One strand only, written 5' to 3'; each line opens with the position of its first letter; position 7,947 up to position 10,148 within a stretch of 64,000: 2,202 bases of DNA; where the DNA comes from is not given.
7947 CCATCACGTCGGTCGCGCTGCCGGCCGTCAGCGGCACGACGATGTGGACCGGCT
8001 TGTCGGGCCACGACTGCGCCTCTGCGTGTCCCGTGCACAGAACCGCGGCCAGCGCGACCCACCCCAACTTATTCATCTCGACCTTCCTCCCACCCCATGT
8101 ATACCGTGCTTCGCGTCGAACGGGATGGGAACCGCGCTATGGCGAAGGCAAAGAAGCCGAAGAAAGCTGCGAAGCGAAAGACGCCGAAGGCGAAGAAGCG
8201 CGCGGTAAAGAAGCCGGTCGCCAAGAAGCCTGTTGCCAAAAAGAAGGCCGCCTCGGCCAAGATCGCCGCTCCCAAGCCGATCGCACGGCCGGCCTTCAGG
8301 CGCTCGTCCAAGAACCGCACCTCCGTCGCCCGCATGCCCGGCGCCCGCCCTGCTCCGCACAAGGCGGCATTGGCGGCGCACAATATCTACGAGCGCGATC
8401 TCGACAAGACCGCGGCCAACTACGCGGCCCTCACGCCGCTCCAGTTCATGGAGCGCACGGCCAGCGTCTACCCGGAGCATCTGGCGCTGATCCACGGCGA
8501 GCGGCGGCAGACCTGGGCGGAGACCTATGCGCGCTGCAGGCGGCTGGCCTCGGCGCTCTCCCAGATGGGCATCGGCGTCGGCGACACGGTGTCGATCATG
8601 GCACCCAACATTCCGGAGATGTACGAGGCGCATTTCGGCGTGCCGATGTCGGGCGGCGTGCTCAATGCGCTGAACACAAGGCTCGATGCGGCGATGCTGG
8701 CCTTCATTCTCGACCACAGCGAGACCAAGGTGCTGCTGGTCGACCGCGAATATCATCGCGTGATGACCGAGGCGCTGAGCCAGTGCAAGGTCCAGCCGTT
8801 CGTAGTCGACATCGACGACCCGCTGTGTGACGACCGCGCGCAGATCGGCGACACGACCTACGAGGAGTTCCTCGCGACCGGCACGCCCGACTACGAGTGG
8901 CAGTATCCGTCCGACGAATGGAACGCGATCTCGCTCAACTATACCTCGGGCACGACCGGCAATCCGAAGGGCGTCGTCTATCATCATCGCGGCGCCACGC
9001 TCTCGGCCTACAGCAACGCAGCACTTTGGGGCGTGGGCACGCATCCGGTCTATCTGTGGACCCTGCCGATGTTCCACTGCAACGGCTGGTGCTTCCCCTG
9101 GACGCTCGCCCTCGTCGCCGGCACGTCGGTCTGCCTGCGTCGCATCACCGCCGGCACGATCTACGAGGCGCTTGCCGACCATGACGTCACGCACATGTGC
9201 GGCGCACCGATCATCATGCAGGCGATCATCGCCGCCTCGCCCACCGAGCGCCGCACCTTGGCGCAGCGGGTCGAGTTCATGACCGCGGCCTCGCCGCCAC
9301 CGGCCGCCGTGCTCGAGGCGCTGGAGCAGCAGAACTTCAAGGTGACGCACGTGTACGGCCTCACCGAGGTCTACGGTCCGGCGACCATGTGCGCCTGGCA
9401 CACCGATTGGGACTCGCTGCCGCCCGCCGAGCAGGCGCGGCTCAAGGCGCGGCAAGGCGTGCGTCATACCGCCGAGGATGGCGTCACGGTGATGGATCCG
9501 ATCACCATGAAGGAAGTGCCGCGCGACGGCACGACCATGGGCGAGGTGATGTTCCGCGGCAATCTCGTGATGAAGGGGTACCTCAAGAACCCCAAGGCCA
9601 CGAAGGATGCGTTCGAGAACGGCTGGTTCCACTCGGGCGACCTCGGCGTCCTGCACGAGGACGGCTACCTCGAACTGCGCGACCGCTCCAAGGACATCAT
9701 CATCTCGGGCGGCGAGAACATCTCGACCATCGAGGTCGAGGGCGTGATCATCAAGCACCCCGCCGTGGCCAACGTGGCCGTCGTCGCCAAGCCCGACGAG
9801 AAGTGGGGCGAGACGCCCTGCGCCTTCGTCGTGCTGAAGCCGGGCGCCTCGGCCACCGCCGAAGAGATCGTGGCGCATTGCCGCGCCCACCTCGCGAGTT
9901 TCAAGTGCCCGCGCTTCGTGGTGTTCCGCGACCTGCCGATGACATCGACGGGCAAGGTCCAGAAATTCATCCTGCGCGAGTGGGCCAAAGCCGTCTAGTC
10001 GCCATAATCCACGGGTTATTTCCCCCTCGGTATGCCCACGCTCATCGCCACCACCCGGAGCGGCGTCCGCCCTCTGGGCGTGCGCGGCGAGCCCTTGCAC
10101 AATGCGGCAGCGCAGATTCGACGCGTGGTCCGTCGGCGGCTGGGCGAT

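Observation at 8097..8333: Histone-H1/AlgP-like KAKKP repeat tract fused in frame to an acyl-CoA synthetase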

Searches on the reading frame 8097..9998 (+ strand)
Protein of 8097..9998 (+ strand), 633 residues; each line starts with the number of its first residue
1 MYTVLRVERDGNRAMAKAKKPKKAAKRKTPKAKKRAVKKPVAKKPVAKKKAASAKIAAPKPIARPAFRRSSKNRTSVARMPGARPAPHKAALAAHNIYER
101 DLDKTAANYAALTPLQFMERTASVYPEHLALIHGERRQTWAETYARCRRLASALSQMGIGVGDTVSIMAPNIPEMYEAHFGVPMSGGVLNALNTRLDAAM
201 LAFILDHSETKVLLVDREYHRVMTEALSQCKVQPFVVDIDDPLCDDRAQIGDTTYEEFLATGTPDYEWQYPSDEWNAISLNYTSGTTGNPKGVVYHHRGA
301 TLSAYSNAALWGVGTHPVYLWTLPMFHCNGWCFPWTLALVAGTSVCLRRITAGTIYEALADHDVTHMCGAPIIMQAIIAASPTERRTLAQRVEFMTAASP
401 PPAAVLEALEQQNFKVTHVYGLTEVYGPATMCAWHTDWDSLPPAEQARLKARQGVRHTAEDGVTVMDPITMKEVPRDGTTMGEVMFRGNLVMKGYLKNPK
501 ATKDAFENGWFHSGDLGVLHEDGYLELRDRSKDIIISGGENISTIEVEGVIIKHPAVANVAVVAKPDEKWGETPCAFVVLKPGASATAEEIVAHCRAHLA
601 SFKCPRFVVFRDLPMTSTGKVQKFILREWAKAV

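Call 3: search_protein_families(library=pfam, proteins=[window:8097-9998:+], max_evalue=0.01)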
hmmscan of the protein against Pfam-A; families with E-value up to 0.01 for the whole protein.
window:8097-9998:+ (633 aa): 2 families
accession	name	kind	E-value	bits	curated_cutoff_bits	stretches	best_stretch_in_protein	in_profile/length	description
PF00501.34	AMP-binding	-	3.4e-75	253.7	29.9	1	119-496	2-384/384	AMP-binding enzyme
PF13193.12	AMP-binding_C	-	3.1e-25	89.3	24.5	1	546-620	1-76/76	AMP-binding enzyme C-terminal domain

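Call 6: find_homologous_proteins(query=window:8139-9998:+, max_evalue=1e-10)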
Query window:8139-9998:+ (619 aa): 8000 proteins with E <= 1e-10 among 8000 candidates; the best 120 are listed.
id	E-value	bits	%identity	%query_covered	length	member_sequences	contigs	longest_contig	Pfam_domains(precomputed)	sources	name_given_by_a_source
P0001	0.0e+0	1372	96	100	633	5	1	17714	PF00501.35,PF13193.13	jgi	jgi:fatty-acyl-CoA synthase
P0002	0.0e+0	1277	89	94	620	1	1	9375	PF00501.35,PF13193.13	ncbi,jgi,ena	jgi:fatty-acyl-CoA synthase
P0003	0.0e+0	1269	91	92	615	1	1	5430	PF00501.35,PF13193.13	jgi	jgi:fatty-acyl-CoA synthase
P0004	0.0e+0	1266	91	92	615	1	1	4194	PF00501.35,PF13193.13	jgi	jgi:fatty-acyl-CoA synthase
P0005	0.0e+0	1260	89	94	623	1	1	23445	PF00501.35,PF13193.13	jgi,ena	-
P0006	0.0e+0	1259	89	94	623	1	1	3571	PF00501.35,PF13193.13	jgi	-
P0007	0.0e+0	1259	89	94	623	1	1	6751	PF00501.35,PF13193.13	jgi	-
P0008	0.0e+0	1259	89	94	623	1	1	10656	PF00501.35,PF13193.13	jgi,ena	-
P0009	0.0e+0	1258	89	94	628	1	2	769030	PF00501.35,PF13193.13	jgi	jgi:fatty-acyl-CoA synthase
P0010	0.0e+0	1257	88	94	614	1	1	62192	PF00501.35,PF13193.13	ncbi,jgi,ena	jgi:fatty-acyl-CoA synthase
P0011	0.0e+0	1256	90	93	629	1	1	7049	PF00501.35,PF13193.13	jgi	jgi:fatty-acyl-CoA synthase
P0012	0.0e+0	1249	88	94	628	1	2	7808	PF00501.35,PF13193.13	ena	-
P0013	0.0e+0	1246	88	94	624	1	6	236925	PF00501.35,PF13193.13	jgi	jgi:fatty-acyl-CoA synthase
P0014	0.0e+0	1244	89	93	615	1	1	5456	PF00501.35,PF13193.13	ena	-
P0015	0.0e+0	1243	88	94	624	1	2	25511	PF00501.35,PF13193.13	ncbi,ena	-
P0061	0.0e+0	1164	81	98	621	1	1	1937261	PF00501.35,PF13193.13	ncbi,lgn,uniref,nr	ncbi:fatty-acyl-CoA synthase [Enhydrobacter aerosaccus]|uniref:3-methylmercaptopropionyl-CoA ligase 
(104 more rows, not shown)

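Call 11: search_protein_families(library=ncbifam, proteins=[window:8139-9998:+], max_evalue=0.00001)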
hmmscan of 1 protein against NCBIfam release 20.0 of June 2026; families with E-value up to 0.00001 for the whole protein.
window:8139-9998:+ (619 aa): 103 families (the best 25 are shown)
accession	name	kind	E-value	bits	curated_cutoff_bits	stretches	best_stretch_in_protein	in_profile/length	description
NF006020.0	PRK08162.1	subfamily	2.4e-275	914.1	677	1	82-618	3-540/545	acyl-CoA synthetase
NF004837.0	PRK06187.1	subfamily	6.6e-134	447.1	476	1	96-617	6-523/531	long-chain-fatty-acid--CoA ligase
NF005426.0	PRK07008.1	equivalog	6.3e-96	322.1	822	1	122-616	42-535/545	3-(methylthio)propionyl-CoA ligase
NF006182.0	PRK08316.1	subfamily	9.1e-94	314.8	663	1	102-615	15-516/523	fatty acyl-CoA synthetase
NF004674.0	PRK06018.1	subfamily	5.8e-89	299.2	766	1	122-615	38-533/544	long-chain-fatty-acid--CoA ligase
NF005801.1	PRK07656.1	equivalog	8.8e-88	295.1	657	1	103-613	6-500/500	FadD3 family acyl-CoA ligase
NF002966.0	PRK03640.1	equivalog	3.1e-79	266.8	556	2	225-616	105-480/483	o-succinylbenzoate--CoA ligase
NF009233.0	PRK12583.1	subfamily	3.9e-79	266.5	832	2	261-616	201-550/558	fatty acid CoA ligase family protein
NF005307.0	PRK06839.1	equivalog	4.8e-78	263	748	1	103-615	7-492/496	o-succinylbenzoate--CoA ligase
NF004808.0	PRK06155.1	equivalog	6.5e-74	249.1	722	1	102-614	25-520/542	ATP-dependent acyl-CoA ligase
NF006181.0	PRK08314.1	subfamily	9.6e-73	245.3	705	1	101-615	27-553/563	long-chain-fatty-acid--CoA ligase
NF005676.0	PRK07470.1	equivalog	9.9e-71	238.9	774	1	102-614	24-527/544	acyl-CoA synthetase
NF004797.0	PRK06145.1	equivalog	1.7e-70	237.8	850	1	108-614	12-493/499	acyl-CoA synthetase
NF005857.1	PRK07786.1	exception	1.7e-69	234.7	733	1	104-614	15-510/513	fatty-acid--CoA ligase FadD5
NF005714.0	PRK07529.1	subfamily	4.8e-68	230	632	1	103-616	35-576/640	acyl-CoA synthetase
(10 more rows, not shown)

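Call 12: find_related_loci(query=window:8139-9998:+, collection=genome_contigs, flank=3000)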
Query window:8139-9998:+ (619 aa) in genome_contigs; peptide patterns used: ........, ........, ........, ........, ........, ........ (x = any residue, [..] = any of these).
600 stretches matched a pattern (row limit reached: there are more); 588 encode a relative of the query (tblastn E <= 1e-3); the best 80 are kept; 80 distinct loci.
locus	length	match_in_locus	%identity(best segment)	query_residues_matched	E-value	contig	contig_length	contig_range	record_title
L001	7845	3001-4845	81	1-619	0e+0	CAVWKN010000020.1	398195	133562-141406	MAG: uncultured Alphaproteobacteria bacterium isolate MFD05513.bin.2.159 genome assembly, contig: contig_3482, whole gen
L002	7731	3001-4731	82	42-618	0e+0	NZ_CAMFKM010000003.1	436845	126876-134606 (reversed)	MAG: uncultured Reyranella sp. isolate SRR12456166_bin.8_metaWRAP_v1.3_MAG ERZ12289973.5, whole genome shotgun sequence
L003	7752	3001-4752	83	36-619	0e+0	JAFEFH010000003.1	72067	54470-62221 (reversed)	MAG: Proteobacteria bacterium isolate SZAS LIN-13 LIN-653__3__length-72067, whole genome shotgun sequence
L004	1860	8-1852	80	2-619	0e+0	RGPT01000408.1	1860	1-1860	MAG: Alphaproteobacteria bacterium isolate WB8_3_093 contig_100_407, whole genome shotgun sequence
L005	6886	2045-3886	79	1-619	0e+0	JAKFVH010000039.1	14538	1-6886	MAG: Reyranella sp. isolate D3_Bin_12 D3_0001080, whole genome shotgun sequence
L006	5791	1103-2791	65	56-619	0e+0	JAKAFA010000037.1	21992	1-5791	MAG: Proteobacteria bacterium isolate WY1.bin62 NODE_3468_length_21992_cov_1.863252, whole genome shotgun sequence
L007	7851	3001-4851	60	3-619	0e+0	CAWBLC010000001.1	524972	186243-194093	MAG: uncultured proteobacterium isolate MFD02416.bin.1.116 genome assembly, contig: contig_25436, whole genome shotgun s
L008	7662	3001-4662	63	69-617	0e+0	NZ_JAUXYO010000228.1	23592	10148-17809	MAG: Bosea sp. (in: a-proteobacteria) isolate C18_concoct.bin.183 C18_k141_301369, whole genome shotgun sequence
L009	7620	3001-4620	63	78-617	0e+0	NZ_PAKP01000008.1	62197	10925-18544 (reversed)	MAG: Sneathiella sp. isolate SAT66 MHASMcontig_2192817, whole genome shotgun sequence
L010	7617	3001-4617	62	81-619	0e+0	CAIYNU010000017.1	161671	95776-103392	MAG: uncultured Rhodospirillales bacterium isolate AM-2014_bin-1497 genome assembly, contig: bin-1497:017/104, whole gen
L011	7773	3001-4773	59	25-619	0e+0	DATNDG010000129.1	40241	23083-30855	MAG TPA_asm: Stellaceae bacterium isolate SMAG_U11236 k141_3605506, whole genome shotgun sequence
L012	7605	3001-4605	64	84-617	0e+0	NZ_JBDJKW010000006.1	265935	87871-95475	Bosea sp. TWI1241 contig00006, whole genome shotgun sequence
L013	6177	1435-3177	60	37-617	0e+0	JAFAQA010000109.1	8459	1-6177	MAG: Hyphomicrobiales bacterium isolate CP_BM_ER_52 BM_ER_k147_10620335, whole genome shotgun sequence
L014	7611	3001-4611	64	82-617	0e+0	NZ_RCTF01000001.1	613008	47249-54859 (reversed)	Xanthobacter tagetidis strain ATCC 700314 NODE_1_length_613008_cov_494.127371, whole genome shotgun sequence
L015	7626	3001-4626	62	69-619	0e+0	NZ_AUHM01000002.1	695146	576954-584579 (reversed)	Inquilinus limosus DSM 16000 G537DRAFT_scaffold00002.2_C, whole genome shotgun sequence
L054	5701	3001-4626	61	80-619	0e+0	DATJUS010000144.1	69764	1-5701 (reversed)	MAG TPA_asm: Rhizomicrobium sp. isolate SMAG_U15052 k141_2479084, whole genome shotgun sequence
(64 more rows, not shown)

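Call 24: search_protein_representatives(protein=window:8139-9998:+)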
Query: 619 residues. Proteins with E-value up to 0.001 (for the whole library): 207106; up to 1e-10: 99636; up to 1e-30: 17990. The best 150 are listed.
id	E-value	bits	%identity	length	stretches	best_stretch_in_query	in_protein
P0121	3.9e-286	966.9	49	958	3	103-618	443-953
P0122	4.9e-216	735.4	58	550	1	82-616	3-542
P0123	7.5e-209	711.7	56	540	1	80-614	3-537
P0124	1.4e-198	677.7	56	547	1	84-618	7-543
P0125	7.5e-197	672.0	53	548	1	81-618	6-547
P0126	2.1e-195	667.3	56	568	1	87-617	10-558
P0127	1.2e-181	621.8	52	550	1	84-617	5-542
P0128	6.7e-181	619.3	54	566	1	88-618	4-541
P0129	8.3e-166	569.5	50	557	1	89-618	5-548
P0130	7.4e-164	563.1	58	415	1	210-617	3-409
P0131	8.4e-164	562.9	30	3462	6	106-611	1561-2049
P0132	2.3e-161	554.8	49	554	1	91-616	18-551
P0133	8.1e-161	553.0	49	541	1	93-614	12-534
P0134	2.4e-158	544.9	48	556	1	91-618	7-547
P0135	9.9e-158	542.8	52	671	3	90-523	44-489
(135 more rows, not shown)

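Call 27: search_solved_structures(query=window:8139-9998:+, max_evalue=1e-40)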
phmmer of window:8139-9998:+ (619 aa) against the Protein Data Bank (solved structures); distinct sequences matched with E-value up to 1e-40: 26.
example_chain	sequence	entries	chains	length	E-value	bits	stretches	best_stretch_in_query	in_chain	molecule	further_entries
1ult_A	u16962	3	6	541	7.5e-79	269.1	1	102-617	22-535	long chain fatty acid-CoA ligase | long-chain-fatty-acid-CoA synthetase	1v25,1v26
6ihk_A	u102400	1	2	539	6.5e-73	249.4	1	123-615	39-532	AMP-binding domain protein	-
6ijb_A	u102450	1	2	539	4.5e-72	246.7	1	123-615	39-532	AMP-binding domain protein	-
3r44_A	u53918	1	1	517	4.1e-65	223.7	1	107-616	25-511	fatty acyl CoA synthetase FADD13 (FATTY-ACYL-CoA SYNTHETASE)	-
8hsy_A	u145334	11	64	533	1e-59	205.8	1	108-613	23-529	Acyl-acyl carrier protein synthetase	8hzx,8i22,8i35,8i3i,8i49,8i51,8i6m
8jyl_A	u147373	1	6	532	1.1e-59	205.8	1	108-613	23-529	Acyl-acyl carrier protein synthetase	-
5buq_A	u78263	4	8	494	2e-57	198.3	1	103-614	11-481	2-succinylbenzoate--CoA ligase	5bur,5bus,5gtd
5x8f_A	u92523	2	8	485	2.4e-57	198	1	103-614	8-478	2-succinylbenzoate--CoA ligase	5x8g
5ie0_A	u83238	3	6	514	1.2e-55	192.4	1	103-613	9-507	Oxalate--CoA ligase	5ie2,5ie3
8r2q_A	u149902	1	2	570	3.1e-54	187.7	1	103-613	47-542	Probable fatty-acid-CoA ligase FadD5 (Fatty-acid-CoA synthetase) (Fatty-acid-CoA synthase)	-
8wev_A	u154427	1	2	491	6.8e-51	176.7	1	264-612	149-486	Feruloyl-CoA Synthetase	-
8weu_A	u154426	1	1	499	7.2e-51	176.6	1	264-612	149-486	Fatty-acyl-CoA synthase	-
3ivr_A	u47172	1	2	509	2.1e-50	175.1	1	103-609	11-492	Putative long-chain-fatty-acid CoA ligase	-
3a9u_A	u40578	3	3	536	1.2e-46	162.7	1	117-614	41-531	4-coumarate--CoA ligase | 4-coumarate:CoA ligase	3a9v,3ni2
6qjz_A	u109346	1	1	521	4.5e-46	160.8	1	122-614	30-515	oxalyl CoA-synthetase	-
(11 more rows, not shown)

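Call 29: find_homologous_proteins(query=L054:2758-4629:+, max_evalue=1e-10)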
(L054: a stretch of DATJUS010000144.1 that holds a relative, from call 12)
Query L054:2758-4629:+ (624 aa): 8000 proteins with E <= 1e-10 among 8000 candidates; the best 120 are listed.
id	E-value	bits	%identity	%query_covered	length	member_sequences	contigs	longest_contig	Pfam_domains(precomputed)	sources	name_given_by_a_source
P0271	0.0e+0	1366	95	92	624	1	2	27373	PF00501.35,PF13193.13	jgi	-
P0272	0.0e+0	1349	95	88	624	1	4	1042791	PF00501.35,PF13193.13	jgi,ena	-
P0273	0.0e+0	1347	95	92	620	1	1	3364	PF00501.35,PF13193.13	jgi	jgi:fatty-acyl-CoA synthase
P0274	0.0e+0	1331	92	95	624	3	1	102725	PF00501.35,PF13193.13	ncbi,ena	-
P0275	0.0e+0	1314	93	92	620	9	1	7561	PF00501.35,PF13193.13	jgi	jgi:fatty-acyl-CoA synthase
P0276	0.0e+0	1307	93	92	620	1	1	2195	PF00501.35,PF13193.13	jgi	jgi:fatty-acyl-CoA synthase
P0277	0.0e+0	1305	93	92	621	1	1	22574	PF00501.35,PF13193.13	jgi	jgi:fatty-acyl-CoA synthase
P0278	0.0e+0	1289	88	100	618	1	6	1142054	PF00501.35,PF13193.13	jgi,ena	-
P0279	0.0e+0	1282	92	96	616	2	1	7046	PF00501.35,PF13193.13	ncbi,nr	ncbi:MAG TPA: acyl-CoA synthetase [Rhizomicrobium sp.]|nr:acyl-CoA synthetase [Rhizomicrobium sp.]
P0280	0.0e+0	1278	91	93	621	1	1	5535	PF00501.35,PF13193.13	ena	-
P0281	0.0e+0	1275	91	93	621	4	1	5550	PF00501.35,PF13193.13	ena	-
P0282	0.0e+0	1254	89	93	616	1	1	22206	PF00501.35,PF13193.13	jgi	jgi:fatty-acyl-CoA synthase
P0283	0.0e+0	1253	89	94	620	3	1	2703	PF00501.35,PF13193.13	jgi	-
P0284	0.0e+0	1253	89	92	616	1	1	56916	PF00501.35,PF13193.13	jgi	jgi:fatty-acyl-CoA synthase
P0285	0.0e+0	1252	89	92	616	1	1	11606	PF00501.35,PF13193.13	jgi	jgi:fatty-acyl-CoA synthase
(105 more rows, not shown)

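Call 35: search_protein_families(library=pfam, proteins=[L054:2758-3012:+, L007:2989-3237:+], max_evalue=10)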
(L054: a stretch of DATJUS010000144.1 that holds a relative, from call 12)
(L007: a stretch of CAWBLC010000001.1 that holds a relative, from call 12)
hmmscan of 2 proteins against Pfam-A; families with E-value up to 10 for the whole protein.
L054:2758-3012:+ (85 aa): 2 families
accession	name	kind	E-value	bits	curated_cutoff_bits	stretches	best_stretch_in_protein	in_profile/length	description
PF20069.4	DUF6465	-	2.9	8.4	26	1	3-60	3-60/130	Family of unknown function (DUF6465)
PF01456.22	Mucin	-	6.6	7.2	34.7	1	6-62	51-109/143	Mucin-like glycoprotein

L007:2989-3237:+ (83 aa): 0 families

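Call 36: predict_structure(alignment_id=A1)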
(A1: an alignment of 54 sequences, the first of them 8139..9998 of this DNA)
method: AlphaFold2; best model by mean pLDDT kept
length: 619 residues; sequences in the alignment: 54
mean_pLDDT: 47.7   pTM: 0.43
mean pLDDT of the five models: 47.7, 47.2, 45.1, 44.9, 35.6
residues with pLDDT >= 90: 1; 70-90: 111; 50-70: 143; < 50: 364
segments of 3 or more residues with pLDDT < 50: 1-100, 118-120, 156-182, 229-231, 267-336, 383-386, 405-420, 439-448, 464-538, 544-562, 585-619
pLDDT, mean of each block of 10 residues (from residue 1): 31 30 28 29 29 27 26 35 37 40 62 61 71 84 79 56 32 30 55 76 73 81 68 64 87 66 48 26 30 25 27 35 34 48 68 57 76 76 52 73 47 40 63 54 40 59 49 42 38 35 31 31 27 40 50 41 52 63 43 28 25 30
secondary structure, 60 per line:
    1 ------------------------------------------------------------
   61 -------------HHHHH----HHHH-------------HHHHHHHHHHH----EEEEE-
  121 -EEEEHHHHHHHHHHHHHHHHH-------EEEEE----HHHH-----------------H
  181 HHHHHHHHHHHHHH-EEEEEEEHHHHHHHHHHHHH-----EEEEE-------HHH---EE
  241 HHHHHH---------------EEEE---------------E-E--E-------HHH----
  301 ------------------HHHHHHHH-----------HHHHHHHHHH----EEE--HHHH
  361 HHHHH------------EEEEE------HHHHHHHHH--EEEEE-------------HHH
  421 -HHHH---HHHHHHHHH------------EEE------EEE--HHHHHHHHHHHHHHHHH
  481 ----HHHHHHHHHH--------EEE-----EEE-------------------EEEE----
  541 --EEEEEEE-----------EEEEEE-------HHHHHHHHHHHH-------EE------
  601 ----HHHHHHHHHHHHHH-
elements in order: H74-78 H83-86 H100-110 E115-119 E122-125 H126-142 E150-154 H159-162 H180-194 E196-202 H203-215 E221-225 H241-246 E262-265 H319-326 H338-347 E352-354 H357-365 E378-382 H389-397 E400-404 H422-425 H429-437 E450-452 E459-461 H464-480 H485-494 E503-505 E511-513 E533-536 E543-549 E561-566 H574-585 H605-618

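Call 54: find_encoding_contigs(protein=P0001, flank=3000, max_places=2)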
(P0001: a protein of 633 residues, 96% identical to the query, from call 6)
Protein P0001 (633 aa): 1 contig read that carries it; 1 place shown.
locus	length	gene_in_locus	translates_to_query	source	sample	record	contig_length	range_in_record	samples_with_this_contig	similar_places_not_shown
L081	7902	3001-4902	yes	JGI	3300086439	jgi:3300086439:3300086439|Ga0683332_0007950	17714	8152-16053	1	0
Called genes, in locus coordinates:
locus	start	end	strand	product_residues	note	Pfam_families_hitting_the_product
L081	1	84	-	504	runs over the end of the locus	PF02737:3HCDH_N, PF00725:3HCDH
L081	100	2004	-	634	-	PF16177:ACAS_N, PF00501:AMP-binding, PF13193:AMP-binding_C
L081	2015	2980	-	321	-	PF03401:TctC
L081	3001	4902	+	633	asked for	PF00501:AMP-binding, PF13193:AMP-binding_C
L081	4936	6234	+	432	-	-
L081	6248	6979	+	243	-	PF03591:AzlC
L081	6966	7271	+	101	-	-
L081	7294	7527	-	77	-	PF04325:DUF465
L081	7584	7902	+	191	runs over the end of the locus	PF02441:Flavoprotein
